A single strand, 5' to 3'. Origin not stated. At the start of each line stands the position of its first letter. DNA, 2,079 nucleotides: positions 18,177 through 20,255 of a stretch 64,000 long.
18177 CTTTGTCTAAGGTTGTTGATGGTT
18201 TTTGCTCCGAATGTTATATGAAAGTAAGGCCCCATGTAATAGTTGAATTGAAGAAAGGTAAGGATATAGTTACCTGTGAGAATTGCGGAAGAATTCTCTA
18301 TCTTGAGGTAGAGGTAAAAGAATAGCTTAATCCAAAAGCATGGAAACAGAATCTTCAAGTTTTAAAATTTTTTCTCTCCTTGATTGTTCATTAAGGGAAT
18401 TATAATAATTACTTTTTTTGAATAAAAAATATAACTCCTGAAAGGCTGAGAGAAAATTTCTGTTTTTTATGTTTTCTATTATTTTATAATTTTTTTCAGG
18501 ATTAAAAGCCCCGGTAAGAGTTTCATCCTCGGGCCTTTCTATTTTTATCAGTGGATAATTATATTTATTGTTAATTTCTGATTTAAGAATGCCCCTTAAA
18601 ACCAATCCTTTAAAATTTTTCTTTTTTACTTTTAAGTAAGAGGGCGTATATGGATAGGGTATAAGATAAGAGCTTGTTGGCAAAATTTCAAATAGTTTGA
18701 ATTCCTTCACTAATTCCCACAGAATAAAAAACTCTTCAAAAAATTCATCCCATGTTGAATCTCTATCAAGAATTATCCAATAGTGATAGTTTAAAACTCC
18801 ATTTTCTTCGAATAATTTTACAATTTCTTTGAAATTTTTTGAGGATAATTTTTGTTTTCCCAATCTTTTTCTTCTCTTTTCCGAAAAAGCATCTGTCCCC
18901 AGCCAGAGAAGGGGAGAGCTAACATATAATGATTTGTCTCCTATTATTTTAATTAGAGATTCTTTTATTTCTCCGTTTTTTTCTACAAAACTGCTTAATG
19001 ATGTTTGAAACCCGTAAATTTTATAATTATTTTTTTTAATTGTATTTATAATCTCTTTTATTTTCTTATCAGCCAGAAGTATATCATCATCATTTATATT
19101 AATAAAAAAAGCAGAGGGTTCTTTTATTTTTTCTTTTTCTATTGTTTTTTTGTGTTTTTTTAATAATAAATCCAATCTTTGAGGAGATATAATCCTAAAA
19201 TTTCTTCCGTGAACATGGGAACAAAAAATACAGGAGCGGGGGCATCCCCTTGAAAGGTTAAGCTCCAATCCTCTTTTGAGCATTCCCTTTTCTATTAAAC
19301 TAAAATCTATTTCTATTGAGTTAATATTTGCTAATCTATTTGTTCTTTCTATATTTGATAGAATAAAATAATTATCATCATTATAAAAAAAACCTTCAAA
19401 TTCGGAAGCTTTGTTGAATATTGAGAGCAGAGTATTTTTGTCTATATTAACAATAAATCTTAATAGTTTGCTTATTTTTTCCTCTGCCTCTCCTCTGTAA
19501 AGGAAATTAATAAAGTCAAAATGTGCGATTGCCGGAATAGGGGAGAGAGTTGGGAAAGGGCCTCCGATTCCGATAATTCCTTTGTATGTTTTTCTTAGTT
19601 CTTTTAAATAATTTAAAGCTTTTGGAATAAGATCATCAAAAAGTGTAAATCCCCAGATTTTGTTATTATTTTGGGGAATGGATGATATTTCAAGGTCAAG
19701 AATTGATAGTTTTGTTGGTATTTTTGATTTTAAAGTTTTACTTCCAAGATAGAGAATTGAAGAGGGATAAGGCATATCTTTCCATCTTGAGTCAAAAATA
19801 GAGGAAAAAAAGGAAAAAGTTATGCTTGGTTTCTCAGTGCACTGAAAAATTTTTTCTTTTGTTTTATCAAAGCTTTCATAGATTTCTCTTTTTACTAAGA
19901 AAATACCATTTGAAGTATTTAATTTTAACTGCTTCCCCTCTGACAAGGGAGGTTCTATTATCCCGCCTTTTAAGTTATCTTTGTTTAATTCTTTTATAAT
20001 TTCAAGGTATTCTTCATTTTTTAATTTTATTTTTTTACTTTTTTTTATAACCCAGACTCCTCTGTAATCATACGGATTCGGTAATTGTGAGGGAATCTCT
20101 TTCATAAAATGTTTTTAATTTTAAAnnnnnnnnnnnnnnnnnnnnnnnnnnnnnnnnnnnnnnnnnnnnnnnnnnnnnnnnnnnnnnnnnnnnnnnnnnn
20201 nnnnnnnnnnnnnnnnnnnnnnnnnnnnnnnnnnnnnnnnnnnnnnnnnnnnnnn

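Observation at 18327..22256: Minus-strand cluster: processive GT2 glycosyltransferase - orphan 210-aa protein - B12-binding radical SAM enzyme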

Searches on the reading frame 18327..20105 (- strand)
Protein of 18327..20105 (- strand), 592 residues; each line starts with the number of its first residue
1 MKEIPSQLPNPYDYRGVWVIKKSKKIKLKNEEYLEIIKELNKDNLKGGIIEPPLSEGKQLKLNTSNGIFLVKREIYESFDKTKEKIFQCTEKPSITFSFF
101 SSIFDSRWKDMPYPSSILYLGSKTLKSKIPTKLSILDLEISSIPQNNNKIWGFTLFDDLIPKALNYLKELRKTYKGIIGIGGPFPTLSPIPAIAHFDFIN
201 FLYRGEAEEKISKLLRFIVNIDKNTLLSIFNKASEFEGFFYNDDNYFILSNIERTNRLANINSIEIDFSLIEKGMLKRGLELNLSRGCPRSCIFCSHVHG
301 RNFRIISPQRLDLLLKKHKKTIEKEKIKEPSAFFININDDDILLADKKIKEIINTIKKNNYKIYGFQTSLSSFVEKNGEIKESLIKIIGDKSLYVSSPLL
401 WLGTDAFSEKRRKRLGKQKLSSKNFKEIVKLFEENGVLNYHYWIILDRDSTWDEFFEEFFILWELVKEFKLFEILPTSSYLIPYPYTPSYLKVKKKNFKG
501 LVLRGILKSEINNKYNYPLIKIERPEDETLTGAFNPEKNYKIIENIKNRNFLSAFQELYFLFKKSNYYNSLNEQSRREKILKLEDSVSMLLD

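Call 4: search_protein_families(library=pfam, proteins=[window:18327-20105:-], max_evalue=0.01)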
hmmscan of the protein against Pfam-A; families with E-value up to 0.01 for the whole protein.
window:18327-20105:- (592 aa): 2 families
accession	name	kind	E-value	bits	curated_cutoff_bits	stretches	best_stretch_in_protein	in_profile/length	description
PF04055.27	Radical_SAM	-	0.00063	20.4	29.5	0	283-446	2-150/166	Radical SAM superfamily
PF19864.5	Radical_SAM_N2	-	0.0084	16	29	0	164-233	75-142/151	Radical SAM proteins, N-terminal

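Call 5: search_protein_families(library=ncbifam, proteins=[window:18327-20105:-], max_evalue=0.01)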
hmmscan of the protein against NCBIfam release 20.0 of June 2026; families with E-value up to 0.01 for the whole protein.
window:18327-20105:- (592 aa): 9 families
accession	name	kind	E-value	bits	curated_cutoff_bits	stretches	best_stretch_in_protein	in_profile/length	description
TIGR02026.1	BchE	equivalog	3.4e-13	49.3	481.35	1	167-495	83-389/497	magnesium-protoporphyrin IX monomethyl ester anaerobic oxidative cyclase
TIGR04013.1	B12_SAM_MJ_1487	hypoth_equivalog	1.3e-08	34.1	251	1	137-364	32-239/382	TIGR04013 family B12-binding domain/radical SAM domain-containing protein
TIGR04367.1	HpnR_B12_rSAM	equivalog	3.3e-07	29.2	650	1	274-490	181-370/490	hopanoid C-3 methylase HpnR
TIGR04072.2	rSAM_ladder_B12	equivalog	1.5e-05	23.9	360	1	281-445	182-329/443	lipid biosynthesis B12-binding/radical SAM protein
TIGR04479.1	bcpD_PhpK_rSAM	subfamily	0.00014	20.4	600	1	234-439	198-383/504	PhpK family radical SAM P-methyltransferase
NF050148.1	rSAM_ApyD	equivalog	0.00026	19.5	750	1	163-328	90-250/645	RiPP biosynthesis radical SAM protein ApyD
TIGR03975.1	rSAM_ocin_1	subfamily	0.00078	18.1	281.85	0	140-310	121-297/606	RiPP maturation radical SAM C-methyltransferase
TIGR03471.1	HpnJ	equivalog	0.0039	16.1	577.6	0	177-358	99-272/472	hopanoid biosynthesis associated radical SAM protein HpnJ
TIGR04295.1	B12_rSAM_oligo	hypoth_equivalog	0.0064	15.2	400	1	277-318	198-237/422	TIGR04295 family B12-binding domain-containing radical SAM protein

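Call 9: find_homologous_proteins(query=window:18327-20105:-)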
Query window:18327-20105:- (592 aa): 73 proteins with E <= 0.001 among 8000 candidates.
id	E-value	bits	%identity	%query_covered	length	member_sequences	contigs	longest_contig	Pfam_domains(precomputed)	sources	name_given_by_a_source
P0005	0.0e+0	1306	100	100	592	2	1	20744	-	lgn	-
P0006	0.0e+0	1105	84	100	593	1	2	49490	-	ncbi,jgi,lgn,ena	-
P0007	6.9e-214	730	57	100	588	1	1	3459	PF04055.28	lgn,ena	-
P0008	2.4e-212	725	57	100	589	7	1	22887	PF04055.28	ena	-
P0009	4.3e-212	724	57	100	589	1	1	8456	-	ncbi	-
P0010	3.4e-176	606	52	97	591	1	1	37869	-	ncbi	-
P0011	5.8e-170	585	49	100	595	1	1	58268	-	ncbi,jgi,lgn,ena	-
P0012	2.0e-165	570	47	99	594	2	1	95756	PF04055.28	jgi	jgi:radical SAM superfamily enzyme YgiQ (UPF0313 family)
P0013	4.3e-164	566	47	100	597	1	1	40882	-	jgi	-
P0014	7.5e-118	413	39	83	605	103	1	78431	-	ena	-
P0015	1.4e-98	349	38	84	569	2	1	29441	-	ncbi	-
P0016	3.2e-95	338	37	84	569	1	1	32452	-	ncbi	-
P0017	7.0e-90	321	37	88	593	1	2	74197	PF04055.28,PF02310.25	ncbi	-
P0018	1.7e-87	313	34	97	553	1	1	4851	PF02310.25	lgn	-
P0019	6.3e-86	308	36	84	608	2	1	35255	PF02310.25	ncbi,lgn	-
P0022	6.1e-84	301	36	79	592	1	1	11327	PF02310.25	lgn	-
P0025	3.4e-81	292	35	70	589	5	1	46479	PF02310.25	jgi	-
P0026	4.7e-80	288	35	83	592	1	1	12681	PF02310.25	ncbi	-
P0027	5.2e-80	288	33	87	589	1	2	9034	PF04055.28,PF02310.25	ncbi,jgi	-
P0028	3.6e-79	285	35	77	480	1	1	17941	PF04055.28,PF02310.25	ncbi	ncbi:MAG: B12-binding domain-containing radical SAM protein, partial [Candidatus Aminicenantia bacte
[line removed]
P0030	3.5e-78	282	35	81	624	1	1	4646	PF02310.25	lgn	-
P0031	1.6e-77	280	35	75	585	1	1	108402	PF02310.25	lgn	-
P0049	1.2e-68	251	36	65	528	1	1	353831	PF02310.25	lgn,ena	-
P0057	2.5e-65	240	32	80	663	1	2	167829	PF02310.25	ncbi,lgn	-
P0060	5.1e-63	232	30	82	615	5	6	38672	PF02310.25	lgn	-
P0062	7.4e-62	228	32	75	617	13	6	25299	PF02310.25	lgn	-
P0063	8.5e-62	228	30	85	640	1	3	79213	PF02310.25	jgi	jgi:radical SAM superfamily enzyme YgiQ (UPF0313 family)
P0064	3.4e-60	223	32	73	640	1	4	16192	PF02310.25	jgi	jgi:radical SAM superfamily enzyme YgiQ (UPF0313 family)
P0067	1.3e-58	217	31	75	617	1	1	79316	PF02310.25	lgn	-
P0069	3.0e-57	213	31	77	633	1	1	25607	PF02310.25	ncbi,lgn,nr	ncbi:hypothetical protein JW823_00825 [bacterium]|nr:hypothetical protein [candidate division CSSED1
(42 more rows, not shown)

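Call 14: find_related_loci(query=A1, collection=genome_contigs, flank=8000)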
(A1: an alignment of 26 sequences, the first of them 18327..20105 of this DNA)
Query A1 (592 aa) in genome_contigs; peptide patterns used: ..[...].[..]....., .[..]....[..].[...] (x = any residue, [..] = any of these).
148 stretches matched a pattern; 73 encode a relative of the query (tblastn E <= 1e-3); 70 distinct loci.
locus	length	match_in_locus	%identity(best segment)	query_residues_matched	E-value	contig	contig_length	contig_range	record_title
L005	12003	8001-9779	84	1-592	0e+0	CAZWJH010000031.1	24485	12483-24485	MAG TPA_asm: uncultured Clostridia bacterium isolate binchicken_co19_573 genome assembly, contig: NODE_3019_length_24485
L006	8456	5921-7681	57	1-591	0e+0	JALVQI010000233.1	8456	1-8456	MAG: Candidatus Aminicenantes bacterium isolate A3_metabat2_scaf2bin.042 A3_NODE_8901_length_8456_cov_11.141674, whole g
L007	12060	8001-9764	57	1-592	0e+0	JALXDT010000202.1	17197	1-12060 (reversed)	MAG: Candidatus Aminicenantes bacterium isolate T2_metabat2_scaf2bin.326 T2_NODE_3197_length_17197_cov_2.000176, whole g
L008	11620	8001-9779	49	1-591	3e-164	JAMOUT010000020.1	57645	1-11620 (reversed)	MAG: Candidatus Aminicenantes bacterium isolate PIR-30_metabat1_scaf2bin.027 PIR-30_scaffold_150_c1, whole genome shotgu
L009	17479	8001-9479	40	97-590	2e-119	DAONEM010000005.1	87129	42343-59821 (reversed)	MAG TPA_asm: Candidatus Aminicenantes bacterium isolate AMR_MDS_3869 NODE_168_length_87129_cov_29.804419, whole genome s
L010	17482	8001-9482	36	90-585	9e-86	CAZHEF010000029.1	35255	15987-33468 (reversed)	MAG TPA_asm: uncultured Clostridia bacterium isolate binchicken_co40_105 genome assembly, contig: NODE_860_length_35255_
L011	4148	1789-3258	37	103-591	8e-83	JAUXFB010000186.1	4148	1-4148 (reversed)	MAG: Candidatus Aminicenantes bacterium isolate CSMAG_2892 CSMAG_2892_k117_8222674_length_4148_cov_13.0000, whole genome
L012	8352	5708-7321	34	17-563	2e-82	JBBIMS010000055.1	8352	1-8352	MAG: Candidatus Aminicenantes bacterium isolate RSS170216_bin_238 NODE_2226_length_8352_cov_3.432687, whole genome shotg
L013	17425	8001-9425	36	84-563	1e-82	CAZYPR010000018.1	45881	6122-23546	MAG TPA_asm: uncultured Clostridia bacterium isolate binchicken_co96_90 genome assembly, contig: NODE_258_length_45881_c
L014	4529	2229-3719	33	97-587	2e-80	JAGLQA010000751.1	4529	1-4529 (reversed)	MAG: Candidatus Aminicenantes bacterium isolate RS_8_31 ROV157_8.bin.31.fa_751, whole genome shotgun sequence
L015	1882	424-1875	36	105-587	4e-83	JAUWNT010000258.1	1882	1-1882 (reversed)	MAG: Candidatus Aminicenantes bacterium isolate CSMAG_2431 CSMAG_2431_k141_11134_length_1882_cov_82.0000, whole genome s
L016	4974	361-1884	33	72-585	3e-79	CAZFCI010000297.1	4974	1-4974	MAG TPA_asm: uncultured Clostridia bacterium isolate SRP231805_co4_28 genome assembly, contig: k141_85463, whole genome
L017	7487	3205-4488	33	56-487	6e-78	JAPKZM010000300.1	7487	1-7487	MAG: Candidatus Aminicenantes bacterium isolate LacPavin_0920_SED5_MAG_56_9 LacPavin_0920_SED5_scaffold_2502522, whole g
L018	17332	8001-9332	34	105-559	1e-77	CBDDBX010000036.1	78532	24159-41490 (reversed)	MAG: Candidatus Aminicenantia bacterium isolate 4fa86780-61e5-4643-9f7f-dd0f5b482a8a genome assembly, contig: contig_36,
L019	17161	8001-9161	38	105-495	4e-77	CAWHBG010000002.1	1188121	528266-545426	MAG: Candidatus Aminicenantes bacterium isolate MFD03804.bin.1.187 genome assembly, contig: contig_46967, whole genome s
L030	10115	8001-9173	38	105-498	5e-73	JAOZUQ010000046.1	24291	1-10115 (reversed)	MAG: Candidatus Aminicenantes bacterium isolate GMC8.metabat2.13 GMC8_1208_length_24291_cov_7.322454, whole genome shotg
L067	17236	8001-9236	36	94-509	4e-71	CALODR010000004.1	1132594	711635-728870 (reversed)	MAG: uncultured bacterium isolate HOU_bin.0035 genome assembly, contig: contig_5608, whole genome shotgun sequence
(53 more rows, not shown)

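Call 36: search_solved_structures(query=A1, max_evalue=0.01)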
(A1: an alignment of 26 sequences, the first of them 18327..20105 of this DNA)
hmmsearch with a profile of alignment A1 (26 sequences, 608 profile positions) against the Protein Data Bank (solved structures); distinct sequences matched with E-value up to 0.01: 3.
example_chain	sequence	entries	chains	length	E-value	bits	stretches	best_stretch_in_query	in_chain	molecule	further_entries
9ccb_A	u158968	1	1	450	1.2e-09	40.3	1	180-329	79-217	Radical SAM core domain-containing protein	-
7kdx_A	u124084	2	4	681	0.00018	23.2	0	149-228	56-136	Methyltransferase TokK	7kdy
9n1b_A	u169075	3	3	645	0.00085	21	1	134-306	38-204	Radical SAM protein | Radical SAM enzyme CysS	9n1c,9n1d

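Call 46: list_cluster_members(proteins=[window:18327-20105:-, window:20126-20758:-, window:20769-22256:-, L076:1490-2986:+, P0078, P0079, P0083, window:24898-27222:+])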
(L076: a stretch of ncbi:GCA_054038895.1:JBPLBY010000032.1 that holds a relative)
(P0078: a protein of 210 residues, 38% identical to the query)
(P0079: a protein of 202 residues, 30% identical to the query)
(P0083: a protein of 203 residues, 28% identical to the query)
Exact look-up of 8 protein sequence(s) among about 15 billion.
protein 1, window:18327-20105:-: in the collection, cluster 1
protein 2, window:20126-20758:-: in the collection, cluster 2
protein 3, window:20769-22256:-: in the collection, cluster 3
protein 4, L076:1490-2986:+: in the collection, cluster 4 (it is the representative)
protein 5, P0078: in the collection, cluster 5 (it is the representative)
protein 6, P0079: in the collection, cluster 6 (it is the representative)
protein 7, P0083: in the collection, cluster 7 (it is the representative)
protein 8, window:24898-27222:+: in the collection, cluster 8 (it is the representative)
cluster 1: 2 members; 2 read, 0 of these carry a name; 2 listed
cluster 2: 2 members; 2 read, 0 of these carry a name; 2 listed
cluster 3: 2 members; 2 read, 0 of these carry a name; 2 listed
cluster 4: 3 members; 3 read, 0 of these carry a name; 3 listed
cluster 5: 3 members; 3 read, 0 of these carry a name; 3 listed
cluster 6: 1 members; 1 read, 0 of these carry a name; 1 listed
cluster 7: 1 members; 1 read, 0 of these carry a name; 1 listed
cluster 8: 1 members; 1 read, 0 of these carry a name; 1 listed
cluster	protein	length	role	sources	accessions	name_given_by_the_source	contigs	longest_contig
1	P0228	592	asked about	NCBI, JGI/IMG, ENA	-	-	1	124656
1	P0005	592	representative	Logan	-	-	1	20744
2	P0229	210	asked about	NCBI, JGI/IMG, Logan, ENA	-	-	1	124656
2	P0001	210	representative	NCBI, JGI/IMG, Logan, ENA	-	-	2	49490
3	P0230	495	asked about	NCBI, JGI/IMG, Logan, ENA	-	-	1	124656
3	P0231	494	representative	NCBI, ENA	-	-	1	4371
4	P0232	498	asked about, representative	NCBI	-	-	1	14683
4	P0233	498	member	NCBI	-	-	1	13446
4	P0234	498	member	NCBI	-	-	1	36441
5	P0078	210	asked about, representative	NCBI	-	-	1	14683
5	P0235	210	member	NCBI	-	-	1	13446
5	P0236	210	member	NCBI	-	-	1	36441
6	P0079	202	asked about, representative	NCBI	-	-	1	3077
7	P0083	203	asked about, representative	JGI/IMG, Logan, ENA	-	-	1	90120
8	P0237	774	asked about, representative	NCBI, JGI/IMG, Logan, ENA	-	-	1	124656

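Call 48: search_protein_families(library=pfam, proteins=[L008:1407-2399:+, L008:2469-5747:-, L008:9948-11042:+, L008:11059-11586:+, L030:6590-7408:-, L019:5575-6360:-, L067:3799-5604:-, L012:3835-5553:-, L009:3590-6961:+], max_evalue=0.001)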
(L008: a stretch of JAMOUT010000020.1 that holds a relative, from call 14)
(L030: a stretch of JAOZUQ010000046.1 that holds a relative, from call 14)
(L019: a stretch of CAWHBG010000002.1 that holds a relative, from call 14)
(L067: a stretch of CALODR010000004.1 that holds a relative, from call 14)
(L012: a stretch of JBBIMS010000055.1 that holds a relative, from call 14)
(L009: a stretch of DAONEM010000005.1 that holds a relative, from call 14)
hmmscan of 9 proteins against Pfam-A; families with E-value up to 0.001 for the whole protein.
L008:1407-2399:+ (330 aa): 0 families

L008:2469-5747:- (1092 aa): 7 families
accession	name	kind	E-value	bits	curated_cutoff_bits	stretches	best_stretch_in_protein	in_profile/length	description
PF07676.18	PD40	-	2.4e-30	104.2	20.9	3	354-387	4-37/38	WD40-like Beta Propeller Repeat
PF14685.13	PDZ_Tricorn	-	4.1e-23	81.6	25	1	765-847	1-81/88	Tricorn protease PDZ domain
PF14684.11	Tricorn_C1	-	1.1e-20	73.7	24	1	684-742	1-59/59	Tricorn protease C1 domain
PF03572.23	Peptidase_S41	-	8.4e-17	61.7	24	1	885-1040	1-165/165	Peptidase family S41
PF00930.27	DPPIV_N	-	2.9e-12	46.4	22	0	336-404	20-83/354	Dipeptidyl peptidase IV (DPP IV) N-terminal region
PF25174.1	Beta-prop_THOC3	-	3.1e-08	33.4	305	1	393-506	79-186/272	THOC3 beta-propeller domain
PF24797.1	Beta-prop_WDR35_TULP_N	-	8.5e-05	22.3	80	0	412-556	123-249/332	WDR35/TULP4 N-terminal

L008:9948-11042:+ (364 aa): 1 family
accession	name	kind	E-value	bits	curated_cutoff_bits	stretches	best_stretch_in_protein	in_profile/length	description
PF15869.11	TolB_like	-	2.2e-19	70.4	29.2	1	66-342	28-295/296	TolB-like 6-blade propeller-like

L008:11059-11586:+ (175 aa): 0 families

L030:6590-7408:- (272 aa): 0 families

L019:5575-6360:- (261 aa): 1 family
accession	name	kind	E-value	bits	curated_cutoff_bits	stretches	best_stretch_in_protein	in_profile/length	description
PF01066.26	CDP-OH_P_transf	-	3.3e-18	67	22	1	20-165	3-138/152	CDP-alcohol phosphatidyltransferase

L067:3799-5604:- (601 aa): 7 families
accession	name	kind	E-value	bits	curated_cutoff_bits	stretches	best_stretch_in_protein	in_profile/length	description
PF00664.28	ABC_membrane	-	7.4e-46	157.5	28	1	41-309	18-271/274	ABC transporter transmembrane region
PF00005.33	ABC_tran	-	1.8e-33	116.5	25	1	375-523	2-137/137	ABC transporter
PF02463.25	SMC_N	-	3.5e-07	30.3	40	1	414-567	110-213/220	RecF/RecN/SMC N terminal domain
PF20720.3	nSTAND3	-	4.4e-05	23.7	27.2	1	380-451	13-78/155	Novel STAND NTPase 3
PF13604.12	AAA_30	-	0.00029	21.1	27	0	381-536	15-112/191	AAA domain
PF13401.12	AAA_22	-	0.00066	20.4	27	0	385-421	6-43/130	AAA domain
PF01935.23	DUF87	-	0.00084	19.9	23.2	0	368-417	9-57/220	Helicase HerA, central domain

L012:3835-5553:- (572 aa): 2 families
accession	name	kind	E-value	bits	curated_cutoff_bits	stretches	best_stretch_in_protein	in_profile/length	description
PF03949.21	Malic_M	-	1.4e-95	319.9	23.5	1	277-536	1-257/258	Malic enzyme, NAD binding domain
PF00390.24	malic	-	3.4e-68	229.5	23.1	1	88-267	2-182/182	Malic enzyme, N-terminal domain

L009:3590-6961:+ (1123 aa): 5 families
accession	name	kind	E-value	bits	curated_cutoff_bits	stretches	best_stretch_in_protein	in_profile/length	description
PF02463.25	SMC_N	-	1.5e-58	198.3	40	1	3-1108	1-219/220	RecF/RecN/SMC N terminal domain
PF13304.12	AAA_21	-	5.1e-09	37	27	1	27-91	1-70/304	AAA domain, putative AbiEii toxin, Type IV TA system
PF13175.12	AAA_15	-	4.7e-07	30.2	32.1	1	4-223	3-178/374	AAA ATPase domain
PF13555.12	AAA_29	-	1.3e-05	25.3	27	1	4-46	1-43/61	P-loop containing region of AAA domain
PF13476.12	AAA_23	-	0.00018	22.6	27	1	6-196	1-198/201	AAA domain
